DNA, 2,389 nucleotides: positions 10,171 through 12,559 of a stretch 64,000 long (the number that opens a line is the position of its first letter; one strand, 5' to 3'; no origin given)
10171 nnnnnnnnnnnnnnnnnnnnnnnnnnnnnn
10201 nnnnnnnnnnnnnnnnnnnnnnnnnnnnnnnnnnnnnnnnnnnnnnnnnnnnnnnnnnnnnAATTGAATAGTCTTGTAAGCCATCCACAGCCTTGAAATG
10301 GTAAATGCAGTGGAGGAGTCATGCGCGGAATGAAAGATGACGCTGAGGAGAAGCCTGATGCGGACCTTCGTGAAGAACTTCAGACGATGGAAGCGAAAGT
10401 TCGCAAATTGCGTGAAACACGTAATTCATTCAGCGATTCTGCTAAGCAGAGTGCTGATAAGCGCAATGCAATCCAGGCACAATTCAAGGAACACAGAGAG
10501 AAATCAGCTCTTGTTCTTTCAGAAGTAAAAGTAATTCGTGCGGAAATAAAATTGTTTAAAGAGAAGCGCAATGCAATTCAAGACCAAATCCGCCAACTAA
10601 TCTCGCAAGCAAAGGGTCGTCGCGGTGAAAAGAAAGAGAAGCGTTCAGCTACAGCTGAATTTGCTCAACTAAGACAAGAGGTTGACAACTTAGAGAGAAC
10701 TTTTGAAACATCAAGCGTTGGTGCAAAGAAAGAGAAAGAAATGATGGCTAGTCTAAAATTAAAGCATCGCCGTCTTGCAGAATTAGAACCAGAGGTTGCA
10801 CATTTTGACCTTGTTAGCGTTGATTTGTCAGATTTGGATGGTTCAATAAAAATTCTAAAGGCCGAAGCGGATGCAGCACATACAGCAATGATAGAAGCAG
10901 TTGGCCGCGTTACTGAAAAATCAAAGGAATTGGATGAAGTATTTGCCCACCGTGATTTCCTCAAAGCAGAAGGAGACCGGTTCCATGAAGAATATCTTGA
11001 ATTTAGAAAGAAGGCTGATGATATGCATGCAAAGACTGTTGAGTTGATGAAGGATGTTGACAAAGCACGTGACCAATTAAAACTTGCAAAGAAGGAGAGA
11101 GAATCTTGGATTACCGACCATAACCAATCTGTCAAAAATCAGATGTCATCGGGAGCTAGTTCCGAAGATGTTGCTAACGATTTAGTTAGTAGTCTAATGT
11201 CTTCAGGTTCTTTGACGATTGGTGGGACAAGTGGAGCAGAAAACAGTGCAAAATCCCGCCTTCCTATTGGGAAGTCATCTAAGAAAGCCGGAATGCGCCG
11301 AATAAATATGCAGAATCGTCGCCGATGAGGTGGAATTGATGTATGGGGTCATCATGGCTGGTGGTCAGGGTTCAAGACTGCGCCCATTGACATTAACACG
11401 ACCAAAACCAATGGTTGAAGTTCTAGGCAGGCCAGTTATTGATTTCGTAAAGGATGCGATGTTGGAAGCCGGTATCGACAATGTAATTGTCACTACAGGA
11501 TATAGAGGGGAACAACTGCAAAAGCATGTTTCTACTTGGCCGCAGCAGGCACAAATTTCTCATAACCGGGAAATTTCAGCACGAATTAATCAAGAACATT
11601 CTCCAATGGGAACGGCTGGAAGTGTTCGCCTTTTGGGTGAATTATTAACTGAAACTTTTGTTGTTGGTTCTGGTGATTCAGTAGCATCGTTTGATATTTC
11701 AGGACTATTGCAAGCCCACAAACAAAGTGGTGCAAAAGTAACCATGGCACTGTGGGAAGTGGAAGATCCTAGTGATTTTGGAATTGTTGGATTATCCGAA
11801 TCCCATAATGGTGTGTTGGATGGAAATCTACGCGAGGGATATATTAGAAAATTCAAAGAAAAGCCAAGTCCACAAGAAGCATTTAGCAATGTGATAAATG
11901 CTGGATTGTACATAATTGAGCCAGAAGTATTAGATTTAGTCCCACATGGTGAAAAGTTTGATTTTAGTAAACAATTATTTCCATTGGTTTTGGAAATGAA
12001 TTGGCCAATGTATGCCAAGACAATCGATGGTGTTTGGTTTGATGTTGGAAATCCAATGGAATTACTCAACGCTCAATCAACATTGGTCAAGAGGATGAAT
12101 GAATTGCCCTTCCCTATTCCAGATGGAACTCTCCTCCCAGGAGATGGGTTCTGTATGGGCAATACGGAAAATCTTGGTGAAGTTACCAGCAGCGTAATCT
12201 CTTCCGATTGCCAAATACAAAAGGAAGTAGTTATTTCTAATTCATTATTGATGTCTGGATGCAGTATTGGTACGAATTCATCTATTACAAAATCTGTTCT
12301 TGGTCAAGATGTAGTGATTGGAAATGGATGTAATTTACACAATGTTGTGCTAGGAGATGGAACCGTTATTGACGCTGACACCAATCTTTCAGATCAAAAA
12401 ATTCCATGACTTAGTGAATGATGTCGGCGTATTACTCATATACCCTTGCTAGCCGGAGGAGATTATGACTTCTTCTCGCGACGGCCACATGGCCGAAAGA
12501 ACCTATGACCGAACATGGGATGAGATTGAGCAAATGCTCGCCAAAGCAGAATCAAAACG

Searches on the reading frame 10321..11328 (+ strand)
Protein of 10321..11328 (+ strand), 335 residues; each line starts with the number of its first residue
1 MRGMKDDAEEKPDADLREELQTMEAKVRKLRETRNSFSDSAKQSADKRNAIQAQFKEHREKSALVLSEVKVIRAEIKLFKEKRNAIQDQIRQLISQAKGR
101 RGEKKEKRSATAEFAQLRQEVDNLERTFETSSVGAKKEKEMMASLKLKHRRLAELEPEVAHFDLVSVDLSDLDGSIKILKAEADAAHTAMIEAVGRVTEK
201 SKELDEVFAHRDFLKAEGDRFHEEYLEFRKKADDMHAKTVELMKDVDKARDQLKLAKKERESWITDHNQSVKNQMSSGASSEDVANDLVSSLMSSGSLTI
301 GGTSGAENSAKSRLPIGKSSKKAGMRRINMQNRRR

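Call 31: search_protein_families(library=pfam, proteins=[window:10321-11328:+], max_evalue=0.1)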
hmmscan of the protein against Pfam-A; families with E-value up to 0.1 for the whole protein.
window:10321-11328:+ (335 aa): 2 families
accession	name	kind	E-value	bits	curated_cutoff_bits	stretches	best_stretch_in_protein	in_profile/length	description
PF00669.25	Flagellin_N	-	0.026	15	26.6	1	82-127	81-125/139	Bacterial flagellin N-terminal helical region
PF15796.10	KELK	-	0.088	13.8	27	1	170-231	3-64/80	KELK-motif containing domain of MRCK Ser/Thr protein kinase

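Call 86: search_solved_structures(query=A7, max_evalue=1)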
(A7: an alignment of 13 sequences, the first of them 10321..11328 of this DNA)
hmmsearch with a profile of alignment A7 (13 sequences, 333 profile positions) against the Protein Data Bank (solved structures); distinct sequences matched with E-value up to 1: 9.
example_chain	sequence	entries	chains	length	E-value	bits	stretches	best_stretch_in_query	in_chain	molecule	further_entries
9k7t_A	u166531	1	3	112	0.047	16.3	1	140-200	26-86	C4-Zn1-HEHE-1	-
3riu_A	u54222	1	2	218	0.21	14.1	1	134-193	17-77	Translin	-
2qrx_A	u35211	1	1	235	0.22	14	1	134-193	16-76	GM27569p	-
2qva_A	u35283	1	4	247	0.22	14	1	133-193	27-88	GM27569p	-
2jx3_A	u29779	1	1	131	0.22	14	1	107-149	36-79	Protein DEK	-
5vgz_C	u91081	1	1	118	0.23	14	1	26-65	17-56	26S proteasome regulatory subunit 8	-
3axj_A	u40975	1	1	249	0.23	14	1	133-193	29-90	GM27569p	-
4dg7_A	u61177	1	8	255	0.25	13.8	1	134-193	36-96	GM27569p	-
6dkm_B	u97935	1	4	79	0.34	13.4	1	112-155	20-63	DHD131_B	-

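Call 92: search_protein_families(library=ncbifam, proteins=[window:10321-11328:+], max_evalue=0.01)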
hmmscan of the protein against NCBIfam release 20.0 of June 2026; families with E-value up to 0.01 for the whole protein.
window:10321-11328:+ (335 aa): 7 families
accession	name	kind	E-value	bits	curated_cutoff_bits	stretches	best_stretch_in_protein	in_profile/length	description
TIGR02168.1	SMC_prok_B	equivalog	6.5e-07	27.5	567.35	1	14-266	682-939/1181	chromosome segregation protein SMC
NF002572.0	PRK02224.1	equivalog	0.00033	19.1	1087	1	2-258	190-447/888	DNA double-strand break repair ATPase Rad50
NF003034.1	PRK03918.1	equivalog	0.00035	18.7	700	1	17-262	465-705/878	DNA double-strand break repair ATPase Rad50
TIGR02169.1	SMC_prok_A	equivalog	0.00037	18.3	729.4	1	14-277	671-923/1165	chromosome segregation protein SMC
NF045487.1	ASRP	equivalog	0.0061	15.2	300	0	67-241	118-478/593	archaea-specific SMC-related protein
NF041035.1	Rad50_Halo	equivalog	0.0066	14.8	1000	0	4-258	192-447/883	DNA double-strand break repair ATPase Rad50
TIGR03752.1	conj_TIGR03752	hypoth_equivalog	0.009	15.3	241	0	32-140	45-151/471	TIGR03752 family integrating conjugative element protein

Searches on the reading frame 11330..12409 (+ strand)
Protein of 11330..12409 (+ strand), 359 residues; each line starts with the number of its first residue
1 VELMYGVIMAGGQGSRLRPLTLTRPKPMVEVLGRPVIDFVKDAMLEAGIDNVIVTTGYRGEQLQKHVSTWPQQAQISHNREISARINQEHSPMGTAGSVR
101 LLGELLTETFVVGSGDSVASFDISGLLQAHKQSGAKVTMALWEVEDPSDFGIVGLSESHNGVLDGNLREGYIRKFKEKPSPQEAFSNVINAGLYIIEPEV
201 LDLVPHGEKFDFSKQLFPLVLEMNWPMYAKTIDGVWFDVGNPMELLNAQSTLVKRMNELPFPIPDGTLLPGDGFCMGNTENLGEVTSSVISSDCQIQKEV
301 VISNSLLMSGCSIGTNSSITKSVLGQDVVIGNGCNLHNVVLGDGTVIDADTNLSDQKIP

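Call 31: search_protein_families(library=pfam, proteins=[window:11330-12409:+], max_evalue=0.1)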
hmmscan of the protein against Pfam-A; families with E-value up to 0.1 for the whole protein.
window:11330-12409:+ (359 aa): 7 families
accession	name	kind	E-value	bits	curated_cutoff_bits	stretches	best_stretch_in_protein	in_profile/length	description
PF00483.29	NTP_transferase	-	3.1e-42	145.3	21.2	1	6-252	2-242/245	Nucleotidyl transferase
PF25084.1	LbH_EIF2B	-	9.7e-13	48.5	54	1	284-352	35-104/105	EIF2B subunit epsilon LbH domain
PF24894.1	Hexapep_GlmU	-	1.7e-11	44.6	23.3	1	274-352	5-82/104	GlmU-like, C-terminal hexapeptide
PF12804.13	NTP_transf_3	-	6.7e-09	36.6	27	1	6-138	1-119/160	MobA-like NTP transferase domain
PF00132.30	Hexapep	-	1.5e-07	31.3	27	1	322-349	2-30/36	Bacterial transferase hexapeptide (six repeats)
PF07959.18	Fucose_pyrophosphorylase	-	5.4e-05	22.8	34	1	284-347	270-335/418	Fucose pyrophosphorylase domain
PF25247.1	LbH_GLGC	-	0.00073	19.9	27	1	299-341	10-51/135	GLGC left-handed parallel beta-helix domain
